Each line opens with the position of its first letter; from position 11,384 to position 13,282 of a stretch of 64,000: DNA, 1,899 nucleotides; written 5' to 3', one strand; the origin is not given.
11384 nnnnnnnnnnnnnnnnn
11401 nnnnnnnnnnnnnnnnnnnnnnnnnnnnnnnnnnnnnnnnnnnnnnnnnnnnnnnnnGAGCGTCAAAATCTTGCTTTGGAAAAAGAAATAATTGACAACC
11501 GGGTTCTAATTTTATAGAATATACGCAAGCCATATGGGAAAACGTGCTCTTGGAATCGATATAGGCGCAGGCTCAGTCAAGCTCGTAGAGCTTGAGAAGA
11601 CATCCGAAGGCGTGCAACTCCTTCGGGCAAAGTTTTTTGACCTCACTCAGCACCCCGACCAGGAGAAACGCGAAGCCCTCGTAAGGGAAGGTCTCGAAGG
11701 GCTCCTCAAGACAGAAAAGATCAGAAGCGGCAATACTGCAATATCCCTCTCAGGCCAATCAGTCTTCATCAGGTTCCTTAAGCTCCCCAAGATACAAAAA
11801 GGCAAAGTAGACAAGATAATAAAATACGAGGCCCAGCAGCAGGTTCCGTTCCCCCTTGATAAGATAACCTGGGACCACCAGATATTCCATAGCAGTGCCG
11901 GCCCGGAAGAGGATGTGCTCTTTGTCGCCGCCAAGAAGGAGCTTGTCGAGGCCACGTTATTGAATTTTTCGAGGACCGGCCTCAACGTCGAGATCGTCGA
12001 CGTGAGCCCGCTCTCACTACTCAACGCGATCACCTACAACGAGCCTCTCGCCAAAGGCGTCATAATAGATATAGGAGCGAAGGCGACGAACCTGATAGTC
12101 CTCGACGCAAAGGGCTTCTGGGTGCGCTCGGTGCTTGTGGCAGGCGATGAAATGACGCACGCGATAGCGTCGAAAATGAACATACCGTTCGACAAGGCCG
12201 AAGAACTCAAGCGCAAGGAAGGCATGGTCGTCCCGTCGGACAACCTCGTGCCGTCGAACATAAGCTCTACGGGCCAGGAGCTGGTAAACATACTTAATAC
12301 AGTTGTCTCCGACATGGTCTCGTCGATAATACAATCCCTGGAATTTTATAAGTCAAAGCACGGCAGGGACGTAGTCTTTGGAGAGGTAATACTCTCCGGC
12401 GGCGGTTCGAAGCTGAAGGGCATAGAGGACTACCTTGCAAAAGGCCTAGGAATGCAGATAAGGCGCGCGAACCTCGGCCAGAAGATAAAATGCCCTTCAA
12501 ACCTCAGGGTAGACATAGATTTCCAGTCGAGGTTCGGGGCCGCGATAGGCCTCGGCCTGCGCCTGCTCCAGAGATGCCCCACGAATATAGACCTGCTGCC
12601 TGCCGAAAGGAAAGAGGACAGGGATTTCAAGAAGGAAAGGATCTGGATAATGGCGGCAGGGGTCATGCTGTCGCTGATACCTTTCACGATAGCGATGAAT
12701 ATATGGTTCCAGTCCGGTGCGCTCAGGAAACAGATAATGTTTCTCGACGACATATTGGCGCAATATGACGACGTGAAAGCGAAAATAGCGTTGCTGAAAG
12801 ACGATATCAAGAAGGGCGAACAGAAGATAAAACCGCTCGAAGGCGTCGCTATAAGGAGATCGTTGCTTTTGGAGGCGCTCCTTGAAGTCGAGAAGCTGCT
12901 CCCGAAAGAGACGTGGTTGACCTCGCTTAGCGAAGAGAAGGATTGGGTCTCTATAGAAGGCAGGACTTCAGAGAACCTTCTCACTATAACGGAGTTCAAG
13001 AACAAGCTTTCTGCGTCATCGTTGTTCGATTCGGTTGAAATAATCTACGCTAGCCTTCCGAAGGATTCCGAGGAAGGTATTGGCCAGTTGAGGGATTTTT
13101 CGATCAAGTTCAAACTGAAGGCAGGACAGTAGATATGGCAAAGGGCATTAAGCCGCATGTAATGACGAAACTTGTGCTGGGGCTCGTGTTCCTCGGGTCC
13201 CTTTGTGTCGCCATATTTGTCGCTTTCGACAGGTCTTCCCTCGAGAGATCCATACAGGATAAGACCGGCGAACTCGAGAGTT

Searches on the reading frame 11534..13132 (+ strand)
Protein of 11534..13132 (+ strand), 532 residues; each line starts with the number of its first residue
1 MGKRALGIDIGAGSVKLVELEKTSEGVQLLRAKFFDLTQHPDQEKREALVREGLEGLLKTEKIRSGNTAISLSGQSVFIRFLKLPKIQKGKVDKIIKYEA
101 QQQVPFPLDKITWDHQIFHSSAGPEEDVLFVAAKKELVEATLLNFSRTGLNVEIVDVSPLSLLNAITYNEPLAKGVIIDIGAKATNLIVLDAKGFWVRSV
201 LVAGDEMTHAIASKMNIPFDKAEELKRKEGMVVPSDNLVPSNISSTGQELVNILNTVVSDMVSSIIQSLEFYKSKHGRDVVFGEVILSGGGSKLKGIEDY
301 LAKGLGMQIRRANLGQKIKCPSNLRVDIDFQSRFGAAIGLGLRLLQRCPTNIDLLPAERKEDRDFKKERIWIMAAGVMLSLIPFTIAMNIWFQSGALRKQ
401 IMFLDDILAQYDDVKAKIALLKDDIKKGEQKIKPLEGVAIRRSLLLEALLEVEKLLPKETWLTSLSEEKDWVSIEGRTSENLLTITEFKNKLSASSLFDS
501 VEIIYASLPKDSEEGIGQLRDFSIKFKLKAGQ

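Call 7: search_protein_families(library=pfam, proteins=[window:11534-13132:+], max_evalue=0.01)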
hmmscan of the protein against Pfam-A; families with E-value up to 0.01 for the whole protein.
window:11534-13132:+ (532 aa): 4 families
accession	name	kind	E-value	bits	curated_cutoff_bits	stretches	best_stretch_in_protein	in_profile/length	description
PF11104.14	PilM_2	-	1.9e-34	119.6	27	1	7-343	1-338/340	Type IV pilus assembly protein PilM;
PF14450.12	FtsA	-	2.3e-12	47.8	31.8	1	176-314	1-112/127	Cell division protein FtsA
PF06723.19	MreB_Mbl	-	3.5e-12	46.2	27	1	175-313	147-305/327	MreB/Mbl protein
PF05137.18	PilN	-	1.7e-08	34.8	22.8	1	449-528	3-78/78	Fimbrial assembly protein (PilN)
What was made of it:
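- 11534..13132 (+): PilM-PilN fusion gene, first gene of the platform/secretin sub-operon (to about 18247). Pfam PilM_2 and PilN (call 7).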

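Call 40: find_homologous_proteins(query=window:11534-13132:+, max_evalue=1e-30)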
Query window:11534-13132:+ (532 aa): 53 proteins with E <= 1e-30 among 8000 candidates.
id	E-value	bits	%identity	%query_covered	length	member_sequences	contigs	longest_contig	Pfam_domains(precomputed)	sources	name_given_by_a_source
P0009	0.0e+0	1110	96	100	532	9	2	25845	PF06723.20,PF14450.13,PF05137.19,PF11104.15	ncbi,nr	ncbi:MAG: type IV pilus assembly protein PilM [Candidatus Omnitrophica bacterium]|nr:type IV pilus a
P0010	0.0e+0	1042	89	100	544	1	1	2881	PF06723.20,PF14450.13,PF05137.19,PF11104.15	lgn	-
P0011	0.0e+0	1035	88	100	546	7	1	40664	PF06723.20,PF14450.13,PF05137.19,PF11104.15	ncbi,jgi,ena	ncbi:MAG: type IV pilus assembly protein PilM [Candidatus Omnitrophota bacterium]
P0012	6.4e-295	997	84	100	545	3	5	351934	PF06723.20,PF14450.13,PF05137.19,PF11104.15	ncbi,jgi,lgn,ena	-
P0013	8.4e-284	960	81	100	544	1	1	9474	PF06723.20,PF14450.13,PF05137.19,PF11104.15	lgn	-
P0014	1.8e-266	903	74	100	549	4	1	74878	PF06723.20,PF14450.13,PF05137.19,PF11104.15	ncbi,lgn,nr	ncbi:MAG: type IV pilus assembly protein PilM [Candidatus Omnitrophica bacterium]|nr:type IV pilus a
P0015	3.5e-266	902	75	100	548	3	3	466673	PF06723.20,PF14450.13,PF05137.19,PF11104.15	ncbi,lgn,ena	-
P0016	1.8e-265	899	74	100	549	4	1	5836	PF06723.20,PF14450.13,PF05137.19,PF11104.15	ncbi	-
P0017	3.2e-259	879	73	100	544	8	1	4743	PF06723.20,PF14450.13,PF05137.19,PF11104.15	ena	-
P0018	6.5e-258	874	73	99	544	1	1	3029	PF06723.20,PF14450.13,PF05137.19,PF11104.15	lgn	-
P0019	4.3e-257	872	73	99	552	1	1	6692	PF06723.20,PF14450.13,PF05137.19,PF11104.15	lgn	-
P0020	3.3e-255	866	72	99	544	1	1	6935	PF06723.20,PF14450.13,PF05137.19,PF11104.15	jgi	-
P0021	4.0e-255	865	71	100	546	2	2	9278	PF06723.20,PF14450.13,PF05137.19,PF11104.15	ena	-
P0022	8.5e-255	864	72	99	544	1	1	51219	PF06723.20,PF14450.13,PF05137.19,PF11104.15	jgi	-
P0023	3.1e-254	862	71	99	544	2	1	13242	PF06723.20,PF14450.13,PF05137.19,PF11104.15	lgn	-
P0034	9.0e-233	792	66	100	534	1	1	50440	PF06723.20,PF14450.13,PF05137.19,PF11104.15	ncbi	-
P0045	4.7e-212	723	62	100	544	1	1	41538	PF06723.20,PF14450.13,PF05137.19,PF11104.15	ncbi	ncbi:MAG: pilus assembly protein PilM [Candidatus Omnitrophota bacterium]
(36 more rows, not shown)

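Call 41: find_encoding_contigs(protein=P0011, flank=9000, max_places=1)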
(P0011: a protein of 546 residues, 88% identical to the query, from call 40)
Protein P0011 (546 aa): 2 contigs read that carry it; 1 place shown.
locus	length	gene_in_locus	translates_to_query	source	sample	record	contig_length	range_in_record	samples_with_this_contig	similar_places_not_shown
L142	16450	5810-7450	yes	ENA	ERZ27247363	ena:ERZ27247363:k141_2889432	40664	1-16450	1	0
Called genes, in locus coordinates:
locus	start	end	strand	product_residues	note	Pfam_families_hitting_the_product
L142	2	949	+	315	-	?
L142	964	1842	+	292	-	PF13229:Beta_helix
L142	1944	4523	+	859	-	PF14341:PilX_N (weak)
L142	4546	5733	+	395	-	-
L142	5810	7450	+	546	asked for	PF11104:PilM_2, PF06723:MreB_Mbl, PF14450:FtsA, PF05137:PilN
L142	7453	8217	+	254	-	PF28028:Amuc_1100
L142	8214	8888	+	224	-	-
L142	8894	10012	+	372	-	PF00515:TPR_1 (faint), PF07719:TPR_2 (faint), PF13428:TPR_14 (faint), PF14559:TPR_19 (faint)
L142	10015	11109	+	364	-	PF00263:Secretin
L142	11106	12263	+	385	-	PF03958:Secretin_N (faint), PF00263:Secretin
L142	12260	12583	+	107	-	-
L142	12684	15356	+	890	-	PF02739:5_3_exonuc_N, PF01367:5_3_exonuc, PF01612:DNA_pol_A_exo1, PF22619:DNA_polI_exo1, PF00476:DNA_pol_A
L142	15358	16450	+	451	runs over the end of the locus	PF08323:Glyco_transf_5, PF13439:Glyco_transf_4, PF13579:Glyco_trans_4_4 (weak), PF20706:GT4-conflict (weak), PF00534:Glycos_transf_1, PF13692:Glyco_trans_1_4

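Call 42: find_encoding_contigs(protein=P0012, flank=9000, max_places=1)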
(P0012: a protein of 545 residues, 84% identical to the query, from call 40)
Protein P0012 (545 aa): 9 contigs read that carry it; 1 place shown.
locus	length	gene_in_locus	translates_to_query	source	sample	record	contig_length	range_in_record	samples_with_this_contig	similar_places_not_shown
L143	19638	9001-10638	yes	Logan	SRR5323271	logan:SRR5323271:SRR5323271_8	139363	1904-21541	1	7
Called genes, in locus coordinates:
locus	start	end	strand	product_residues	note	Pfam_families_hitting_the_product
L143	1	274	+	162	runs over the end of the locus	PF07963:N_methyl (weak), PF08334:T2SSG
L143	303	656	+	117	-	PF07963:N_methyl (weak)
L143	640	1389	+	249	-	PF07963:N_methyl (faint)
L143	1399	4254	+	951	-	PF07691:PA14 (weak)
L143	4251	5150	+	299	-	PF13229:Beta_helix (weak)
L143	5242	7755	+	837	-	-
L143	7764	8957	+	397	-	-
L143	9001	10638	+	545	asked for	PF11104:PilM_2, PF06723:MreB_Mbl, PF14450:FtsA, PF05137:PilN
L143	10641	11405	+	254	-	PF28028:Amuc_1100 (faint)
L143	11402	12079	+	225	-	-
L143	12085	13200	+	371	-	PF07719:TPR_2 (faint), PF14559:TPR_19 (faint)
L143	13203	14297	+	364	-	PF00263:Secretin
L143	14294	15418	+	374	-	PF03958:Secretin_N (weak), PF00263:Secretin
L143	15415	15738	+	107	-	-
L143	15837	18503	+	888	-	PF02739:5_3_exonuc_N, PF01367:5_3_exonuc, PF01612:DNA_pol_A_exo1, PF22619:DNA_polI_exo1, PF00476:DNA_pol_A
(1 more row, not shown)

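Call 43: find_encoding_contigs(protein=P0015, flank=9000, max_places=1)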
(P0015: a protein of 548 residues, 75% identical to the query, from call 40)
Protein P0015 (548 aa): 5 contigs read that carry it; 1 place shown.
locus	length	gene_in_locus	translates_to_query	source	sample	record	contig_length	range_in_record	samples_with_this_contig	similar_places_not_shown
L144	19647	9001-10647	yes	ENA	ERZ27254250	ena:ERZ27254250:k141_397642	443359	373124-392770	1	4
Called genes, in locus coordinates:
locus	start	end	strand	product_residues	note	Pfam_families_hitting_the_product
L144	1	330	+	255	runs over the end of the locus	PF07963:N_methyl (weak)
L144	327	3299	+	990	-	PF07691:PA14 (weak)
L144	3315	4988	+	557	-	PF13229:Beta_helix (weak)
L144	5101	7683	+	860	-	-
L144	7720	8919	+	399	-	-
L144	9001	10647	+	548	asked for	PF11104:PilM_2, PF06723:MreB_Mbl, PF14450:FtsA, PF05137:PilN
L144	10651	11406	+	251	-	PF28028:Amuc_1100 (weak)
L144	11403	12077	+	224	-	-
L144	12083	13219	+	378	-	PF00515:TPR_1 (faint), PF07719:TPR_2 (faint), PF13428:TPR_14 (faint), PF14559:TPR_19 (faint)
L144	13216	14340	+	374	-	PF03958:Secretin_N (weak), PF00263:Secretin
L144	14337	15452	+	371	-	PF00263:Secretin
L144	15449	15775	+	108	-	-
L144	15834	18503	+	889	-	PF02739:5_3_exonuc_N, PF01367:5_3_exonuc, PF01612:DNA_pol_A_exo1, PF22619:DNA_polI_exo1, PF00476:DNA_pol_A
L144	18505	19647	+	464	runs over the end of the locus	PF08323:Glyco_transf_5, PF13439:Glyco_transf_4 (weak), PF00534:Glycos_transf_1, PF13692:Glyco_trans_1_4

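Call 44: find_encoding_contigs(protein=P0022, flank=9000, max_places=1)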
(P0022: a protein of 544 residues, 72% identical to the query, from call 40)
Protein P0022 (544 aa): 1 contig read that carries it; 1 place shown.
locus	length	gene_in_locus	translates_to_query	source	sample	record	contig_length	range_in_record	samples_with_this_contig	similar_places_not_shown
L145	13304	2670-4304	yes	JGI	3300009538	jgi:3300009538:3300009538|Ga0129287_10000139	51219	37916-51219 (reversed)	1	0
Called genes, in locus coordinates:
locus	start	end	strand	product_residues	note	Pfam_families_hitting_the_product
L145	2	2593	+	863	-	?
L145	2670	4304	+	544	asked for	PF11104:PilM_2, PF06723:MreB_Mbl, PF14450:FtsA, PF05137:PilN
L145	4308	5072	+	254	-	PF28028:Amuc_1100 (faint)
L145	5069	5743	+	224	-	-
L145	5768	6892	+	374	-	PF13428:TPR_14 (faint), PF07719:TPR_2 (faint), PF13432:TPR_16 (faint), PF14559:TPR_19 (faint)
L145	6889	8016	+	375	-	PF03958:Secretin_N (weak), PF00263:Secretin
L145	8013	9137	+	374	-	PF00263:Secretin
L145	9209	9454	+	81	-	-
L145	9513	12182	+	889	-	PF02739:5_3_exonuc_N, PF01367:5_3_exonuc, PF01612:DNA_pol_A_exo1, PF22619:DNA_polI_exo1, PF00476:DNA_pol_A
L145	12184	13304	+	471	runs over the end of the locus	PF08323:Glyco_transf_5, PF13439:Glyco_transf_4 (weak), PF00534:Glycos_transf_1, PF20706:GT4-conflict (weak), PF13692:Glyco_trans_1_4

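Call 46: find_encoding_contigs(protein=P0034, flank=6000, max_places=1)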
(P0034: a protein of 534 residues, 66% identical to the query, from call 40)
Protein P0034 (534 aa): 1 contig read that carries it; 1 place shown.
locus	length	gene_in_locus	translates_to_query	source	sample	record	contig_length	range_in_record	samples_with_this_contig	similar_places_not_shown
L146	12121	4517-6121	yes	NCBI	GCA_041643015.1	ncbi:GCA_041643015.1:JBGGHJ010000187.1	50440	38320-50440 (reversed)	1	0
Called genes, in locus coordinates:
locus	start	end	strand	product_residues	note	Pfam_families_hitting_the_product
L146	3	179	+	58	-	?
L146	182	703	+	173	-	PF07963:N_methyl, PF08334:T2SSG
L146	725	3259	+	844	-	-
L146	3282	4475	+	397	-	-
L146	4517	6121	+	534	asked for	PF11104:PilM_2, PF06723:MreB_Mbl, PF14450:FtsA, PF05137:PilN (weak)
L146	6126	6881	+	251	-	PF28028:Amuc_1100 (weak)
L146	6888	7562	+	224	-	-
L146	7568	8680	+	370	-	PF00515:TPR_1 (faint), PF07719:TPR_2 (faint), PF13414:TPR_11 (faint), PF13428:TPR_14 (faint), PF13432:TPR_16 (faint), PF14559:TPR_19 (faint), PF14853:Fis1_TPR_C (faint)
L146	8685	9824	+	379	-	PF00263:Secretin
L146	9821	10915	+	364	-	PF03958:Secretin_N (weak), PF00263:Secretin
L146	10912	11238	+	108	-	-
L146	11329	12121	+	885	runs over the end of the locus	PF02739:5_3_exonuc_N, PF01367:5_3_exonuc, PF01612:DNA_pol_A_exo1, PF22619:DNA_polI_exo1, PF00476:DNA_pol_A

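Call 47: find_encoding_contigs(protein=P0045, flank=6000, max_places=1)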
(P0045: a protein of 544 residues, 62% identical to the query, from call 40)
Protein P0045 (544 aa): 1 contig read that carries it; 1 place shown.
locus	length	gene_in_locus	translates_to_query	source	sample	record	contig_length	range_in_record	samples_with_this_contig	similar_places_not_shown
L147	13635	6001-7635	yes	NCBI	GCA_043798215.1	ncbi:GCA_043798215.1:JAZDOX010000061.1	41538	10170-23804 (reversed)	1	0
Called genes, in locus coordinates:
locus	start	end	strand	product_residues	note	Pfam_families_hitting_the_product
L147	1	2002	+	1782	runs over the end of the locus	PF22842:Pel9A-like_beta_helix, PF13229:Beta_helix, PF05048:NosD, PF13229:Beta_helix, PF07691:PA14, PF07691:PA14, PF13385:Laminin_G_3, PF09136:Glucodextran_B, +2 more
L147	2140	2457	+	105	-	PF01541:GIY-YIG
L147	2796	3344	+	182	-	-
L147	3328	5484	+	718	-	PF00561:Abhydrolase_1 (faint), PF01674:Lipase_2 (weak), PF02089:Palm_thioest (weak), PF05057:DUF676, PF06028:DUF915 (faint), PF07819:PGAP1, PF24096:DUF7379 (weak), PF02450:LCAT (weak)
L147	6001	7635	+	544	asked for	PF11104:PilM_2, PF06723:MreB_Mbl (faint), PF14450:FtsA, PF05137:PilN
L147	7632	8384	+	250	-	-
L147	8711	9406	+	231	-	-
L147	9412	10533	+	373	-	PF07719:TPR_2 (faint), PF13428:TPR_14 (faint), PF13432:TPR_16 (faint), PF14559:TPR_19 (faint)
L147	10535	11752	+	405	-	PF03958:Secretin_N (faint), PF00263:Secretin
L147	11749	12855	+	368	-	PF03958:Secretin_N (weak), PF00263:Secretin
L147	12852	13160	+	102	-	-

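Call 48: find_encoding_contigs(protein=P0014, flank=6000, max_places=1)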
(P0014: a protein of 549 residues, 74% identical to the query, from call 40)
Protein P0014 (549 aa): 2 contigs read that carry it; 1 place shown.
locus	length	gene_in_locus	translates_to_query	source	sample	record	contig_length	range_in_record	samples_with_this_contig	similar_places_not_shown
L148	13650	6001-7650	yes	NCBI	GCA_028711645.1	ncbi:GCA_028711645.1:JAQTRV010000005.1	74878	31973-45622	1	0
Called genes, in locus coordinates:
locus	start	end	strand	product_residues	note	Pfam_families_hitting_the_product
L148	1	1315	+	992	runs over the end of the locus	PF07691:PA14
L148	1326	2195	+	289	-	PF13229:Beta_helix (weak)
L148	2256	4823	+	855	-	-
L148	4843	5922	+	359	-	-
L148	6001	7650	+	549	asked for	PF11104:PilM_2, PF06723:MreB_Mbl, PF14450:FtsA, PF05137:PilN (weak)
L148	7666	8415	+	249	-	PF28028:Amuc_1100 (weak)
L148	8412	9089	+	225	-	-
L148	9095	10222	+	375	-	PF14863:Alkyl_sulf_dimr (faint), PF07719:TPR_2 (faint), PF13428:TPR_14 (faint), PF14559:TPR_19 (faint)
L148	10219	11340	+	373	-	PF03958:Secretin_N (faint), PF00263:Secretin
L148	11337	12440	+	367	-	PF03958:Secretin_N (faint), PF00263:Secretin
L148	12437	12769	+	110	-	-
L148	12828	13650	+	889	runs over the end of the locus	PF02739:5_3_exonuc_N, PF01367:5_3_exonuc, PF01612:DNA_pol_A_exo1, PF22619:DNA_polI_exo1, PF00476:DNA_pol_A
